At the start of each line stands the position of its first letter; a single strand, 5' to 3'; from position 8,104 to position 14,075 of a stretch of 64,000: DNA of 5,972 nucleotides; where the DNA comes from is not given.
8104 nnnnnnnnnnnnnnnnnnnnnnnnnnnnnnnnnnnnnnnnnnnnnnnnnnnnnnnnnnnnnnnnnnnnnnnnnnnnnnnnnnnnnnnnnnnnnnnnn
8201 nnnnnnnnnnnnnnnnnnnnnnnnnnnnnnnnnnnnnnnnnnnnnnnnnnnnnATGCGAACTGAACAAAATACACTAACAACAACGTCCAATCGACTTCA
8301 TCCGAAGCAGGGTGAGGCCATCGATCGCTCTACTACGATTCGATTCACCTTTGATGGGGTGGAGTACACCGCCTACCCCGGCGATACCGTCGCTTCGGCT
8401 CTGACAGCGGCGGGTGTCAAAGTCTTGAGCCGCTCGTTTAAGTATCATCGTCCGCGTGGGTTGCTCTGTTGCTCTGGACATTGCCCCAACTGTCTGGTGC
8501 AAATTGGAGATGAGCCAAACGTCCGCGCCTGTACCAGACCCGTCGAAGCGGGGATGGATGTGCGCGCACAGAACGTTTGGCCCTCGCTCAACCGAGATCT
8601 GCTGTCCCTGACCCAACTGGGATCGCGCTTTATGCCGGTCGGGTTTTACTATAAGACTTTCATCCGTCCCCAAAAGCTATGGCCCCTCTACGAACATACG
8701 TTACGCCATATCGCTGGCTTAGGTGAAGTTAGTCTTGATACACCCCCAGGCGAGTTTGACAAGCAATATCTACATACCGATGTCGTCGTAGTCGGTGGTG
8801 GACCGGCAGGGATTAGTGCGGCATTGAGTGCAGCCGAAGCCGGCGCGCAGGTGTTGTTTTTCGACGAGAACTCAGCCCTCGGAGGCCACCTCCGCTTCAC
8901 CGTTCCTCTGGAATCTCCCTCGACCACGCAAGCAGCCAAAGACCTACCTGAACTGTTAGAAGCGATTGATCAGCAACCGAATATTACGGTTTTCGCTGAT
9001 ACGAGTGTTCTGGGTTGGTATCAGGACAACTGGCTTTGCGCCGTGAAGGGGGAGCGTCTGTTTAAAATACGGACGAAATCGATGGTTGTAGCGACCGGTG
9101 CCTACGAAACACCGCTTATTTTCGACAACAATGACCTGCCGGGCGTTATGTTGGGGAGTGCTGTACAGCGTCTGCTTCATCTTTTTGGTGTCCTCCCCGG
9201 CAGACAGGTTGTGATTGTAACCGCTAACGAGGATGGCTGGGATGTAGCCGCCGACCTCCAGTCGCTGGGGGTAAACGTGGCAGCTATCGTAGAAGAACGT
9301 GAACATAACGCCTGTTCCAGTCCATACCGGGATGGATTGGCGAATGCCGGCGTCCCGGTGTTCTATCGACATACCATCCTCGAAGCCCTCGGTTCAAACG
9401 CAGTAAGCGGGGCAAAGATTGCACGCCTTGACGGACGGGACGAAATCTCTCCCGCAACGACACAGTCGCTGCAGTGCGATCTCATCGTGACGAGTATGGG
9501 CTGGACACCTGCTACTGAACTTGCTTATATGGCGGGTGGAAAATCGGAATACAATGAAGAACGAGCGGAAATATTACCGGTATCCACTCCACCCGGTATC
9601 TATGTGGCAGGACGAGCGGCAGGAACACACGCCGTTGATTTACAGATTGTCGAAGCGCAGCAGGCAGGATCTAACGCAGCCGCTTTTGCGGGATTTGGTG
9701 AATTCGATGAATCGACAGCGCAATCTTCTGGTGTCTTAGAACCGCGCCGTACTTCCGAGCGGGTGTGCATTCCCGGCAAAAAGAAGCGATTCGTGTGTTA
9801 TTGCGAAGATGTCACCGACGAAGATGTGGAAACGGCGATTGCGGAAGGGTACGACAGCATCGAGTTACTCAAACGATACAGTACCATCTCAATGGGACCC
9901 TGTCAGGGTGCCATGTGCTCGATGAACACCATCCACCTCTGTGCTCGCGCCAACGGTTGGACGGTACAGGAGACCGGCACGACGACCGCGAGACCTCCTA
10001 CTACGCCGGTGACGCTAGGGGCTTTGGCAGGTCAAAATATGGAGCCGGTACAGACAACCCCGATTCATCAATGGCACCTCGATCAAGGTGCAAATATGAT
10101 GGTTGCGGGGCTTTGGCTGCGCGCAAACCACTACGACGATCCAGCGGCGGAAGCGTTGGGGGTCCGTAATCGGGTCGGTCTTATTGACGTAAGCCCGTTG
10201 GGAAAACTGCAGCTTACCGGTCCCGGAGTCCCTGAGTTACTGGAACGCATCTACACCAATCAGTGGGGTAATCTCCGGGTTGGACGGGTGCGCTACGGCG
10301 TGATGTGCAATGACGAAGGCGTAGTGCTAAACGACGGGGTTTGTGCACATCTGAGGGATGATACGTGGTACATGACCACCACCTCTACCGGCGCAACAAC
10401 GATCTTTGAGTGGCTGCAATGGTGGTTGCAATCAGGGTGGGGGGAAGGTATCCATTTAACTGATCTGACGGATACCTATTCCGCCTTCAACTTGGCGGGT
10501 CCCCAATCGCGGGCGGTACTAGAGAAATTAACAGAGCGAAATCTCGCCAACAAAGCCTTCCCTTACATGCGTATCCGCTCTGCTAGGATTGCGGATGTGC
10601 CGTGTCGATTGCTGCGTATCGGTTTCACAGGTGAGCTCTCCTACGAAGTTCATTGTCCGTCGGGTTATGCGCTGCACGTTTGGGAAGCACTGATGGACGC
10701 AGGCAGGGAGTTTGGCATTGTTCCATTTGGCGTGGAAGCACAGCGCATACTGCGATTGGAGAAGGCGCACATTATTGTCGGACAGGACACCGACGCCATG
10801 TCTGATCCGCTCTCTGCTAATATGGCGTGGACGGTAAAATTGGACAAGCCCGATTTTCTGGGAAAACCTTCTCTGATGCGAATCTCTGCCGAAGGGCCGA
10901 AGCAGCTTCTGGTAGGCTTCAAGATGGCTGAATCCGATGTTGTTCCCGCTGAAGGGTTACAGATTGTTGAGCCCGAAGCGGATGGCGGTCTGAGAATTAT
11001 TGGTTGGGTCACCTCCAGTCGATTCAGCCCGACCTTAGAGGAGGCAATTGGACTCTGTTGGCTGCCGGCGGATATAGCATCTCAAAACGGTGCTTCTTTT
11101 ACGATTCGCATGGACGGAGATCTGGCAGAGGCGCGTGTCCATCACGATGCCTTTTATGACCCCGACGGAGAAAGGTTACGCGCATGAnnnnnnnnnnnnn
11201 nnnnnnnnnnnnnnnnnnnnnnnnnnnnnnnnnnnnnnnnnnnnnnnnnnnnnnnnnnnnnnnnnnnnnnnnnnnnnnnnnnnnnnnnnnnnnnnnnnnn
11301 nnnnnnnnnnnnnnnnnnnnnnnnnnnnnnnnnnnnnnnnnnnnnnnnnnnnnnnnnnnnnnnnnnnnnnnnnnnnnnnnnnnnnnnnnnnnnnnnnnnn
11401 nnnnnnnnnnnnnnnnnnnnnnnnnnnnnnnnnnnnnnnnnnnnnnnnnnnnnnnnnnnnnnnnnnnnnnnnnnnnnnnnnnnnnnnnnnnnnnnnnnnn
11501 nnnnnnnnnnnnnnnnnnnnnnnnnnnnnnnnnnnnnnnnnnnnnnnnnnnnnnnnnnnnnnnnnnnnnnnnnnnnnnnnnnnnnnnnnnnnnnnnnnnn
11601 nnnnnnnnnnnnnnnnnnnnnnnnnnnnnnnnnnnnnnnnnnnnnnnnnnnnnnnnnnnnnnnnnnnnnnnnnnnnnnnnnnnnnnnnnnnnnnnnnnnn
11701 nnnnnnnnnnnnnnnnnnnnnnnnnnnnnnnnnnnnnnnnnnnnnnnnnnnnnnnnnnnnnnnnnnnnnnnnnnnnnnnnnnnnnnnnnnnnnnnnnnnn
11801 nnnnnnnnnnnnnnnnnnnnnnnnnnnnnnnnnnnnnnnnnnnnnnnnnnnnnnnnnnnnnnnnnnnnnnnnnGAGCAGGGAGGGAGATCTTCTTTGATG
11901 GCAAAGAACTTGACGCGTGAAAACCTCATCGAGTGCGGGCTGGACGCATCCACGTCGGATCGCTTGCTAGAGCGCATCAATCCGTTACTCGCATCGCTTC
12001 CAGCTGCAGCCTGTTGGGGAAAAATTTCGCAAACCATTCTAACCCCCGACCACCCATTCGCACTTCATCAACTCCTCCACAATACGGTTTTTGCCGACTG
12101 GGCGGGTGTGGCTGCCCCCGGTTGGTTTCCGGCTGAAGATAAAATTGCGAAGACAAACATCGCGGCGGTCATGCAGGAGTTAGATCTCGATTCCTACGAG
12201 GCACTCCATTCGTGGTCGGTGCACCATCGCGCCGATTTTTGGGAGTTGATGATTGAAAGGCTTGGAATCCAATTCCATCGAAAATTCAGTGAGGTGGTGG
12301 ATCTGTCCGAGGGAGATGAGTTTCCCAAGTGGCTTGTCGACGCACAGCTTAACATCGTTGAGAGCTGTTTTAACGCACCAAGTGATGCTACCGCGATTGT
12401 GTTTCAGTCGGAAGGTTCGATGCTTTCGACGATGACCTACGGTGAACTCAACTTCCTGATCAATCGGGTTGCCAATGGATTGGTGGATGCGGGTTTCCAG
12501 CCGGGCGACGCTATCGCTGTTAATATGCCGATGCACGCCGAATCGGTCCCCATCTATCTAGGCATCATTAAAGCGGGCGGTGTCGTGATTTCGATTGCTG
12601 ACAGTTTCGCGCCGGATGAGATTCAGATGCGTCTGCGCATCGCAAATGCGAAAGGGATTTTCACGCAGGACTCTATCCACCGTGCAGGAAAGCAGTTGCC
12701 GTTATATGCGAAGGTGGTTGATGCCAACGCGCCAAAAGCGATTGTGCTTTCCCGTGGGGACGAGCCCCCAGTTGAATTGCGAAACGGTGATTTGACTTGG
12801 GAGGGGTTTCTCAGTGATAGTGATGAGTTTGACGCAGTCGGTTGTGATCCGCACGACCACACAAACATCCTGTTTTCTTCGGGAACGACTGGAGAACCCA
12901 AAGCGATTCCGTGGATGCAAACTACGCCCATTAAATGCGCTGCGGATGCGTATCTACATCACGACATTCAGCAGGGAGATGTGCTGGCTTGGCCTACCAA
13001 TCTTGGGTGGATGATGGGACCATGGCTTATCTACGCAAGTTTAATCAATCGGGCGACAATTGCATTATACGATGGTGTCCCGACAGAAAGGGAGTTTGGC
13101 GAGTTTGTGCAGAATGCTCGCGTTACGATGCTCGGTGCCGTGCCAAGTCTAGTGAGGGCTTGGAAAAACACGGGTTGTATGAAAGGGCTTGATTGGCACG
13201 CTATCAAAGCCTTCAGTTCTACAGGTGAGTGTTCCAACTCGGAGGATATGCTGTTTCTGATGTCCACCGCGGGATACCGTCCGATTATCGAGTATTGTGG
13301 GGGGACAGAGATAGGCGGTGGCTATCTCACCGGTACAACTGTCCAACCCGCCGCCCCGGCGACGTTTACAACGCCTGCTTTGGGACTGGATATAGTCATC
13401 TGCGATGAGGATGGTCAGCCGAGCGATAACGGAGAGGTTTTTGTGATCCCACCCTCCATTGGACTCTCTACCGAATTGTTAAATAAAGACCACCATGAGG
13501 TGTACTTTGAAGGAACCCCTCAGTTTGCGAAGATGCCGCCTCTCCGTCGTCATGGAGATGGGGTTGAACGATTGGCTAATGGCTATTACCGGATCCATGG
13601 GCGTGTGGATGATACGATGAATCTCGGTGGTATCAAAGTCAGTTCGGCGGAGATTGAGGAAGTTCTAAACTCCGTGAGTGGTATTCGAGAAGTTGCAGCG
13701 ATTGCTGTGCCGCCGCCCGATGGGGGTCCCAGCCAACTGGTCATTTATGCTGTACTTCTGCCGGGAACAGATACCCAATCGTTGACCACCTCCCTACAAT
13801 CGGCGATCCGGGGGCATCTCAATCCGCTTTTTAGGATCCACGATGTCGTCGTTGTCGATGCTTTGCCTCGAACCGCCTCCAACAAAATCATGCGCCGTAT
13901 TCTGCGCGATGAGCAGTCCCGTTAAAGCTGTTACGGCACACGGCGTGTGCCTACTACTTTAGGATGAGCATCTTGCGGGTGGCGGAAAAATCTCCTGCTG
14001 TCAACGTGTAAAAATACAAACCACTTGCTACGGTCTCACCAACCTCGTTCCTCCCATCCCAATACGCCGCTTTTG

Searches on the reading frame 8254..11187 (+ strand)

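Call 65: search_protein_families(library=pfam, proteins=[window:8254-11187:+], max_evalue=0.001)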
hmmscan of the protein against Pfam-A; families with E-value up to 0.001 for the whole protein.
window:8254-11187:+ (977 aa): 15 families
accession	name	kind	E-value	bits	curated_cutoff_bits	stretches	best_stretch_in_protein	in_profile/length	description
PF01571.26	GCV_T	-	1.1e-71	241.5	25.6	1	605-860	2-255/255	Aminomethyltransferase folate-binding domain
PF13510.11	Fer2_4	-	1.6e-33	115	22.8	1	27-107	2-81/82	2Fe-2S iron-sulfur cluster binding domain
PF17806.6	SO_alpha_A3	-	6.6e-28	97.3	23.1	1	509-593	1-86/87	Sarcosine oxidase A3 domain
PF07992.20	Pyr_redox_2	-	1.4e-20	74.4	26.1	1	176-459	2-278/291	Pyridine nucleotide-disulphide oxidoreductase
PF08669.17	GCV_T_C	-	5.5e-14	52.3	25.9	1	886-969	3-80/80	Glycine cleavage T-protein C-terminal barrel domain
PF12831.13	FAD_oxidored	-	5.4e-11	42.9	27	1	176-213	1-38/416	FAD dependent oxidoreductase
PF13738.12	Pyr_redox_3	-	2.2e-10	40.7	30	1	229-360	81-208/305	Pyridine nucleotide-disulphide oxidoreductase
PF03486.20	HI0933_like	-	1.2e-08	35.2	50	1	176-214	2-40/244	HI0933-like protein Rossmann domain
PF01134.28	GIDA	-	1.8e-08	34.3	22.1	1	176-207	1-32/391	Glucose inhibited division protein A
PF04324.20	Fer2_BFD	-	4.7e-08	33.7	26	1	514-557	2-42/50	BFD-like [2Fe-2S] binding domain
PF00890.30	FAD_binding_2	-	5.8e-08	32.8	20.4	1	176-215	1-40/414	FAD binding domain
PF01266.30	DAO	-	4.8e-06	26.8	27.9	1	176-210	1-35/353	FAD dependent oxidoreductase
PF13450.12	NAD_binding_8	-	5.9e-06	26.9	21.9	1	179-214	1-36/68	NAD(P)-binding Rossmann-like domain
PF01946.23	Thi4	-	3.4e-05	23.7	26.2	1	171-211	14-55/235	Thi4 family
PF01262.27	AlaDh_PNT_C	-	0.0005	20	23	0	175-209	29-63/214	Alanine dehydrogenase/PNT, C-terminal domain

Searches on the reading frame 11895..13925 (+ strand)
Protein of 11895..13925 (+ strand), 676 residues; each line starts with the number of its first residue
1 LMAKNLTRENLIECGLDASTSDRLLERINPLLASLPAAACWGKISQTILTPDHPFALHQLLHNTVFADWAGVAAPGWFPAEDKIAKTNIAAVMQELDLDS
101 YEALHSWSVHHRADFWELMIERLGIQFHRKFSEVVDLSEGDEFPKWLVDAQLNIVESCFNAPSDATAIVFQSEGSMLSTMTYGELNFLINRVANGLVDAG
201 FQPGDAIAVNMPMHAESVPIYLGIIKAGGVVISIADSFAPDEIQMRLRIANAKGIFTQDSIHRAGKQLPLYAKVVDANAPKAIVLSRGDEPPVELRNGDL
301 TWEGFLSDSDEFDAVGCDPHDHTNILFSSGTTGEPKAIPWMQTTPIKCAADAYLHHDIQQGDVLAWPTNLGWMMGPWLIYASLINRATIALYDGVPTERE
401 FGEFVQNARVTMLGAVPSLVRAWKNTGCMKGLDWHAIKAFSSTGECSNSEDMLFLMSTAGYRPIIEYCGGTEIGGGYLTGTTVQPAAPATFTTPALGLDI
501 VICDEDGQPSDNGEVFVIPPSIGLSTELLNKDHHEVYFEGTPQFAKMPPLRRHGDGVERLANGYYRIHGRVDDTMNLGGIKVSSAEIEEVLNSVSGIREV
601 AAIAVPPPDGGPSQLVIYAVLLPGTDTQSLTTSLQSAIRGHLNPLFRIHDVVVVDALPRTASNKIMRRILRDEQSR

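Call 65: search_protein_families(library=pfam, proteins=[window:11895-13925:+], max_evalue=0.001)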
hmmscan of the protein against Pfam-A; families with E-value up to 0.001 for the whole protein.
window:11895-13925:+ (676 aa): 3 families
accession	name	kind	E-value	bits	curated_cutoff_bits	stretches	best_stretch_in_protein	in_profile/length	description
PF00501.34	AMP-binding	-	7.8e-47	160.3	29.9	1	161-516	8-373/384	AMP-binding enzyme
PF16177.11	ACAS_N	-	9.3e-12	45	27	1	101-158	1-55/55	Acetyl-coenzyme A synthetase N-terminus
PF13193.12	AMP-binding_C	-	1e-11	46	24.5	1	586-664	1-76/76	AMP-binding enzyme C-terminal domain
